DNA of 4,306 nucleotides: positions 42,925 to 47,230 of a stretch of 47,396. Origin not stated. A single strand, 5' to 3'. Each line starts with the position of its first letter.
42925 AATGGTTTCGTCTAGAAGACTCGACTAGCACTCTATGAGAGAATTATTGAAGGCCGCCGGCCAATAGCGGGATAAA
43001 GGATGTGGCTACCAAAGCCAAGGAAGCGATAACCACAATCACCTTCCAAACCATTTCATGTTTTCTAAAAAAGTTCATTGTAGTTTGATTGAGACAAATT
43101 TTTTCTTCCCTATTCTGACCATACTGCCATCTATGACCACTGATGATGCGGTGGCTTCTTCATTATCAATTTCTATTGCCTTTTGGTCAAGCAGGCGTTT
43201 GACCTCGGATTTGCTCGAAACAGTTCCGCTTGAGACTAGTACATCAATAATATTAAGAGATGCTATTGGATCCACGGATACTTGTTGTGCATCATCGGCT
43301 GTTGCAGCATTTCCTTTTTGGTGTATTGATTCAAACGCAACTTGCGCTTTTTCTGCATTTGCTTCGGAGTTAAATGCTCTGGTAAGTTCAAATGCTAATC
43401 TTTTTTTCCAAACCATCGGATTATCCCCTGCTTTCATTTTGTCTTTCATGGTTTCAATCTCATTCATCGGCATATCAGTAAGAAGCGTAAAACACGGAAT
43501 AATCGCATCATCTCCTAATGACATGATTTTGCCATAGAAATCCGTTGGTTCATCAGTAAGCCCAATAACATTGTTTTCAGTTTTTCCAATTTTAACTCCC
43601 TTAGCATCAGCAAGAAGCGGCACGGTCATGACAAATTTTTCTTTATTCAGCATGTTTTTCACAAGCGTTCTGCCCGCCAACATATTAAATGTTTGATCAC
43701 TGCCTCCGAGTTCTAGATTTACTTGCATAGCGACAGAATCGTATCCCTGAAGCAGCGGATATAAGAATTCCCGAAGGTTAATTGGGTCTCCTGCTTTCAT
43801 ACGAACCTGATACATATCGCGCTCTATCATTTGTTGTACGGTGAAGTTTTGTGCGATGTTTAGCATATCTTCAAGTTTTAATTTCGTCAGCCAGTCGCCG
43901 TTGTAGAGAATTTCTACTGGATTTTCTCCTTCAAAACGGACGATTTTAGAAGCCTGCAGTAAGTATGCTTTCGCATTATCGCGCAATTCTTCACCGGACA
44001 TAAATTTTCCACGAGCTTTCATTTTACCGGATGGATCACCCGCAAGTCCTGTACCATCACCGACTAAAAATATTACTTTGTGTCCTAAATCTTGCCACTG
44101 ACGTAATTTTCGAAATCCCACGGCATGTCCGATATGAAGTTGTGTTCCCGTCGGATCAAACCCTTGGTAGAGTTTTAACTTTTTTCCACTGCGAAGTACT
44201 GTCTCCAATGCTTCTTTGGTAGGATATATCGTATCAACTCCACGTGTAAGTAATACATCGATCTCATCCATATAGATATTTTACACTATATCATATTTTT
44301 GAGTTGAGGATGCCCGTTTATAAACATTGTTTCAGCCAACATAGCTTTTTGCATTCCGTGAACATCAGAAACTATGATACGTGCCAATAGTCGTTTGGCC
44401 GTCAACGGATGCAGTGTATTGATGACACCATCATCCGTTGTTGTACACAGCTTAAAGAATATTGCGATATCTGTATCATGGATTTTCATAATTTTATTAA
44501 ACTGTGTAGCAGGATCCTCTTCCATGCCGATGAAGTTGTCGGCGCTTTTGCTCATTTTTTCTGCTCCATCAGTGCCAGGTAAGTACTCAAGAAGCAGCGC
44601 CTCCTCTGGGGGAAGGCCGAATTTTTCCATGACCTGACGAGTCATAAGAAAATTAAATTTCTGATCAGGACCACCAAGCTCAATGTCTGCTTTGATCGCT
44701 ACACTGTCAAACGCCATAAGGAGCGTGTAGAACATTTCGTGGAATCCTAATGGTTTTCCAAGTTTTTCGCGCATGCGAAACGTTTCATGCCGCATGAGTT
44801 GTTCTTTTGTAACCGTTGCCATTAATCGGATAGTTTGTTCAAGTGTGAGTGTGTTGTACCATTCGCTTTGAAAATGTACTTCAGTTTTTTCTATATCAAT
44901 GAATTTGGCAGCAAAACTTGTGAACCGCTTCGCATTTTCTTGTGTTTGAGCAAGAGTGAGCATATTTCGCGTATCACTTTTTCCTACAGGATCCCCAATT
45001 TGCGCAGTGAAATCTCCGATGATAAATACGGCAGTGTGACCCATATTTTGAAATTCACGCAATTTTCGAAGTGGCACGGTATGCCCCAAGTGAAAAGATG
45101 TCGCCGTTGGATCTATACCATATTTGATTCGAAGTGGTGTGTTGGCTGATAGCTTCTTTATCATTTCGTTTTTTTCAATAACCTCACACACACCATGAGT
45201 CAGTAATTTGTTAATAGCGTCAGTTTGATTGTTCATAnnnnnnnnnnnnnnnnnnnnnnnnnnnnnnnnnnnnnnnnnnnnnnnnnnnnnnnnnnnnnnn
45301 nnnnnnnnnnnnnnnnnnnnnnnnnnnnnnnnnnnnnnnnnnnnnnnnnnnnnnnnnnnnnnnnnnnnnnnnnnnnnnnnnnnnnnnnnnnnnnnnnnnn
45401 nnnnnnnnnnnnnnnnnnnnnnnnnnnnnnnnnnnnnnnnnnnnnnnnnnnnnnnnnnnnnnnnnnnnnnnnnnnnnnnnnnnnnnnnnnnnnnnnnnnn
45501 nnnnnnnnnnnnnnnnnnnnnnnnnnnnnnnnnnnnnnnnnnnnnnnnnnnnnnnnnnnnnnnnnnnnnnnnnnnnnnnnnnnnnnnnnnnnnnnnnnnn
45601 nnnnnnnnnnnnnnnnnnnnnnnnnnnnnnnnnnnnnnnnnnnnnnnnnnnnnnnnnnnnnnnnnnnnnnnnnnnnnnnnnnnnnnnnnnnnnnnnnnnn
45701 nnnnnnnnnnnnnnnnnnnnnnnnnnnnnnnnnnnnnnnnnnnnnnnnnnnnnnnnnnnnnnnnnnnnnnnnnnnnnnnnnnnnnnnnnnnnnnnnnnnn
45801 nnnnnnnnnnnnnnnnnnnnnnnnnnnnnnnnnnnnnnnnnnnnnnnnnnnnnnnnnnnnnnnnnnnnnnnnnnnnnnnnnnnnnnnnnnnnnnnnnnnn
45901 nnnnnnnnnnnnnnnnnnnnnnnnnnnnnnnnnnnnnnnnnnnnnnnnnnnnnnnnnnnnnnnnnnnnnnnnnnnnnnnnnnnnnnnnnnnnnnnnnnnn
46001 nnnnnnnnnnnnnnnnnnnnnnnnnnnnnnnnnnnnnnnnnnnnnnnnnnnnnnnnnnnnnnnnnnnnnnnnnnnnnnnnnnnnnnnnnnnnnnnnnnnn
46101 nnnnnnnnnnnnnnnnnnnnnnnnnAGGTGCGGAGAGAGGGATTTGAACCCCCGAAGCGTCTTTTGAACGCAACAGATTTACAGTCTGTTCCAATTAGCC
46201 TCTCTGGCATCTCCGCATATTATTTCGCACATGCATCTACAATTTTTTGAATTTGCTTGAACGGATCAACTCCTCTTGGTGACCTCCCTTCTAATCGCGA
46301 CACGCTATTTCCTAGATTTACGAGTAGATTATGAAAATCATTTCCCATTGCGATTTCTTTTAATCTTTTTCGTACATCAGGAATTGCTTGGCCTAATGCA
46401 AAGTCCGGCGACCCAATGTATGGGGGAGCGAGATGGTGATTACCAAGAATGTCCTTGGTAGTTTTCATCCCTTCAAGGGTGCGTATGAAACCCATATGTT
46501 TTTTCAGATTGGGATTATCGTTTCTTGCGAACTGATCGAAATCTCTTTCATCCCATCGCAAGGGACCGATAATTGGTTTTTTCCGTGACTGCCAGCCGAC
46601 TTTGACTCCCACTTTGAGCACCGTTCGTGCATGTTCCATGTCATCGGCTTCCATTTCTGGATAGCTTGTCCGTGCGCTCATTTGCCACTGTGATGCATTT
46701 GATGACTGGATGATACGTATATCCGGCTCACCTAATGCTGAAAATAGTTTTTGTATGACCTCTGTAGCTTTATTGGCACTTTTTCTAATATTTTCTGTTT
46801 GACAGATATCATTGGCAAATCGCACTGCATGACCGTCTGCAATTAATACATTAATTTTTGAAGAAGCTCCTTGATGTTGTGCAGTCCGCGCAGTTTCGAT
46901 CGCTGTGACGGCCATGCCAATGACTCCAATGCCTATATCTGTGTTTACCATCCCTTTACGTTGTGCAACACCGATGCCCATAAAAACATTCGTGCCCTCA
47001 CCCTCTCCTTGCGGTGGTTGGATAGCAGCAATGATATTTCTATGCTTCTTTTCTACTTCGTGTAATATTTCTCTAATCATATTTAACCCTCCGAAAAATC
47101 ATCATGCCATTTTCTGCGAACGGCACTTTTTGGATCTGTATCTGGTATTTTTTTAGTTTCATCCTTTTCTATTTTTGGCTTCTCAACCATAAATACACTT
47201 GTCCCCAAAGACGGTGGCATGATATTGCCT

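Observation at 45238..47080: Two divergent paralogs with class Ic aaRS-like landmarks but no HIGH or KMSKS, flanking the tRNA-Tyr gene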

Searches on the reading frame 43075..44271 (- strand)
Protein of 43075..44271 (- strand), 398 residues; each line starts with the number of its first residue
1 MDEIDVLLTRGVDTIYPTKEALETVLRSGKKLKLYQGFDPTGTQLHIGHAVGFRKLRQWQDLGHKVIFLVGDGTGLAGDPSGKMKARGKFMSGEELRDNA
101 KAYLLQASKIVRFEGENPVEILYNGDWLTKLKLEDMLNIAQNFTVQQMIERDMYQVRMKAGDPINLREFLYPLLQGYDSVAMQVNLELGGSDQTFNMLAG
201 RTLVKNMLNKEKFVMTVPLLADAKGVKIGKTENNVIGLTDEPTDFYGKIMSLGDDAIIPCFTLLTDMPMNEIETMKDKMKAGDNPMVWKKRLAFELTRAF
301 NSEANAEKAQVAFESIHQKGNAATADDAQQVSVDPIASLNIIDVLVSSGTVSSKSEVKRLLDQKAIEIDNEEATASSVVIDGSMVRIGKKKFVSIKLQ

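Call 3: search_protein_families(library=pfam, proteins=[window:43075-44271:-], max_evalue=1)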
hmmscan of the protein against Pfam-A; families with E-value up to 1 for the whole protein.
window:43075-44271:- (398 aa): 5 families
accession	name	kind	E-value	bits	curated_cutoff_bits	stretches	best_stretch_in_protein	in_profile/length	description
PF00579.31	tRNA-synt_1b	-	1.4e-63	215.4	21.1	1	29-317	3-291/292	tRNA synthetases class I (W and Y)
PF22421.1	SYY_C-terminal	-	0.00073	19.8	27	1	330-392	11-80/83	Tyrosine--tRNA ligase SYY-like C-terminal domain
PF01479.30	S4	-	0.0021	18.2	22.8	1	343-379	5-42/48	S4 domain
PF16714.10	TyrRSs_C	-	0.048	13.9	30.6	1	340-373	22-55/120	Tyrosyl-tRNA synthetase C-terminal domain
PF06353.17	DUF1062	-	0.36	12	23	1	277-371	42-134/135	Protein of unknown function (DUF1062)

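Call 5: search_protein_families(library=ncbifam, proteins=[window:43075-44271:-], max_evalue=1)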
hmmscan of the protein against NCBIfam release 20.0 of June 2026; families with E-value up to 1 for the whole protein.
window:43075-44271:- (398 aa): 5 families
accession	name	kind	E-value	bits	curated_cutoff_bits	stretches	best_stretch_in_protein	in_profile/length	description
TIGR00234.1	tyrS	equivalog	2.7e-99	333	113.8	1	3-397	6-405/406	tyrosine--tRNA ligase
NF006330.0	PRK08560.1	equivalog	8.5e-20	71.1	220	1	18-250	19-246/342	tyrosine--tRNA ligase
TIGR00233.1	trpS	equivalog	1.6e-05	24.4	176.75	2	31-72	2-42/328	tryptophan--tRNA ligase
NF008927.0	PRK12285.1-4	equivalog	0.014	14.5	478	1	25-72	67-114/385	tryptophan--tRNA ligase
NF008925.0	PRK12285.1-2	equivalog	0.034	13.1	451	1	22-72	53-102/365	tryptophan--tRNA ligase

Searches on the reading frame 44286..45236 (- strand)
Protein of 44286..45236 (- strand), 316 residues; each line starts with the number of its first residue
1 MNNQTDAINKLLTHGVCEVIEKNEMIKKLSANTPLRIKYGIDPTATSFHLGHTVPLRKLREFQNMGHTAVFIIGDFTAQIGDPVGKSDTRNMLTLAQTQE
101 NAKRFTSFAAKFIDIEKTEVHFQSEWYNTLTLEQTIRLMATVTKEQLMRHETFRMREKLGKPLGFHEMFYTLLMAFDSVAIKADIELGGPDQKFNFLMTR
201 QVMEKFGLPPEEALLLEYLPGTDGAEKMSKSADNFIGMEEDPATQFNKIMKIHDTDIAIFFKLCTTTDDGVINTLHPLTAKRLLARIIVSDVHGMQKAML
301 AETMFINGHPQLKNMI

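Call 3: search_protein_families(library=pfam, proteins=[window:44286-45236:-], max_evalue=1)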
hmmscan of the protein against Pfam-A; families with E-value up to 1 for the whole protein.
window:44286-45236:- (316 aa): 3 families
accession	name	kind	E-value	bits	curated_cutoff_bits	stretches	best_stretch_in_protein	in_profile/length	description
PF00579.31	tRNA-synt_1b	-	5.5e-62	210.2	21.1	1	32-303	3-285/292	tRNA synthetases class I (W and Y)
PF08530.16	PepX_C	-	0.027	14.8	22.5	1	10-56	126-174/217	X-Pro dipeptidyl-peptidase C-terminal non-catalytic domain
PF16806.10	ExsD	-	0.028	15.1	27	0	79-117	38-76/79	Antiactivator protein ExsD N-terminal domain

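Call 5: search_protein_families(library=ncbifam, proteins=[window:44286-45236:-], max_evalue=1)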
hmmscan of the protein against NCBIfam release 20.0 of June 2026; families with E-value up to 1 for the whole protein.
window:44286-45236:- (316 aa): 9 families
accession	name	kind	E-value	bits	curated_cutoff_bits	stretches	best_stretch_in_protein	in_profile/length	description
TIGR00234.1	tyrS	equivalog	1.3e-70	238.5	113.8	1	4-305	3-316/406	tyrosine--tRNA ligase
NF006330.0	PRK08560.1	equivalog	1.1e-22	80.6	220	1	10-251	8-247/342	tyrosine--tRNA ligase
TIGR00233.1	trpS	equivalog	9.7e-18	64.5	176.75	1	39-259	7-225/328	tryptophan--tRNA ligase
NF008927.0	PRK12285.1-4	equivalog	2.5e-07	30.1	478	1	23-251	62-284/385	tryptophan--tRNA ligase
NF008922.0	PRK12283.1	equivalog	3.7e-05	22.8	572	1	218-258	257-295/400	tryptophan--tRNA ligase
NF008925.0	PRK12285.1-2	equivalog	0.00024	20.2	451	1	24-251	52-275/365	tryptophan--tRNA ligase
NF009207.0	PRK12556.1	equivalog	0.0045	15.9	479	1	169-253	136-228/332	tryptophan--tRNA ligase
NF008926.0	PRK12285.1-3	equivalog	0.03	13.2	320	0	202-251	293-342/429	tryptophan--tRNA ligase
NF008923.0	PRK12284.1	equivalog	0.096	11.5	597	1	190-249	156-223/431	tryptophan--tRNA ligase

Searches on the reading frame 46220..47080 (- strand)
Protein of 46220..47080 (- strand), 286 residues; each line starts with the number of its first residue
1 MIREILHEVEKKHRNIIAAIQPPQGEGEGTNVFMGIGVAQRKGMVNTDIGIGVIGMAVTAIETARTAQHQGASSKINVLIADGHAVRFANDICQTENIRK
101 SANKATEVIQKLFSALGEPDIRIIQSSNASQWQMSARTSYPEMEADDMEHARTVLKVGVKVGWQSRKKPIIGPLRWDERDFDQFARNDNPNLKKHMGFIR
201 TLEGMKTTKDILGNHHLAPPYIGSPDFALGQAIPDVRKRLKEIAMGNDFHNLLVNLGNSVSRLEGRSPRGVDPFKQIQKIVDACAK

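Call 3: search_protein_families(library=pfam, proteins=[window:46220-47080:-], max_evalue=1)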
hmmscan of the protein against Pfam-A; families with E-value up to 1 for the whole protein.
window:46220-47080:- (286 aa): 1 family
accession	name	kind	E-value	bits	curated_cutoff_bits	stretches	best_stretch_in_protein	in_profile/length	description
PF09682.15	Phage_holin_6_1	-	0.13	13.1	24.9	1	53-123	16-83/101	Bacteriophage holin of superfamily 6 (Holin_LLH)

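Call 5: search_protein_families(library=ncbifam, proteins=[window:46220-47080:-], max_evalue=1)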
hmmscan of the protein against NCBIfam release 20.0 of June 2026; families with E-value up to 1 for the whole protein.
window:46220-47080:- (286 aa): 4 families
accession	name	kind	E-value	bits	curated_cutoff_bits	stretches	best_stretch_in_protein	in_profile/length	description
NF006330.0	PRK08560.1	equivalog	0.0042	16.2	220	1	54-128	45-114/342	tyrosine--tRNA ligase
TIGR03451.1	mycoS_dep_FDH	equivalog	0.0042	15.9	512.9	1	29-126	158-253/358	S-(hydroxymethyl)mycothiol dehydrogenase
NF038102.1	AAC_6p_III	exception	0.03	14.5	305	1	120-155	9-42/156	tobramycin N-acetyltransferase AAC(6')-III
NF041026.1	antiphage_dGTPase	exception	0.11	11.6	400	1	90-137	349-396/425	anti-phage deoxyguanosine triphosphatase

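Call 6: search_solved_structures(query=window:46220-47080:-, max_evalue=10)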
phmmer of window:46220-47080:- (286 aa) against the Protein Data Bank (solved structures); distinct sequences matched with E-value up to 10: 1.
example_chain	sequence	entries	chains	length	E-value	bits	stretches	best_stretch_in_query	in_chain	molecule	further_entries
2cki_A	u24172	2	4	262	1.9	11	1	37-105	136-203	ULILYSIN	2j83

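Call 8: find_homologous_proteins(query=window:46220-47080:-)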
Query window:46220-47080:- (286 aa): 1 proteins with E <= 0.001 among 570 candidates.
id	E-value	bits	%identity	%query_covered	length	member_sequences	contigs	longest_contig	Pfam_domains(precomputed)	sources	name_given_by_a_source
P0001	3.7e-102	359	97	61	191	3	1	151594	-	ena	-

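Call 102: search_protein_families(library=padloc, proteins=[window:46220-47080:-], max_evalue=0.01)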
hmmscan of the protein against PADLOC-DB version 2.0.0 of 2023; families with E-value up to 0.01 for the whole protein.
window:46220-47080:- (286 aa): 0 families

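Call 103: search_protein_families(library=phrogs, proteins=[window:46220-47080:-], max_evalue=0.01)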
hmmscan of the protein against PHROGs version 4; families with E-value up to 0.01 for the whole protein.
window:46220-47080:- (286 aa): 0 families
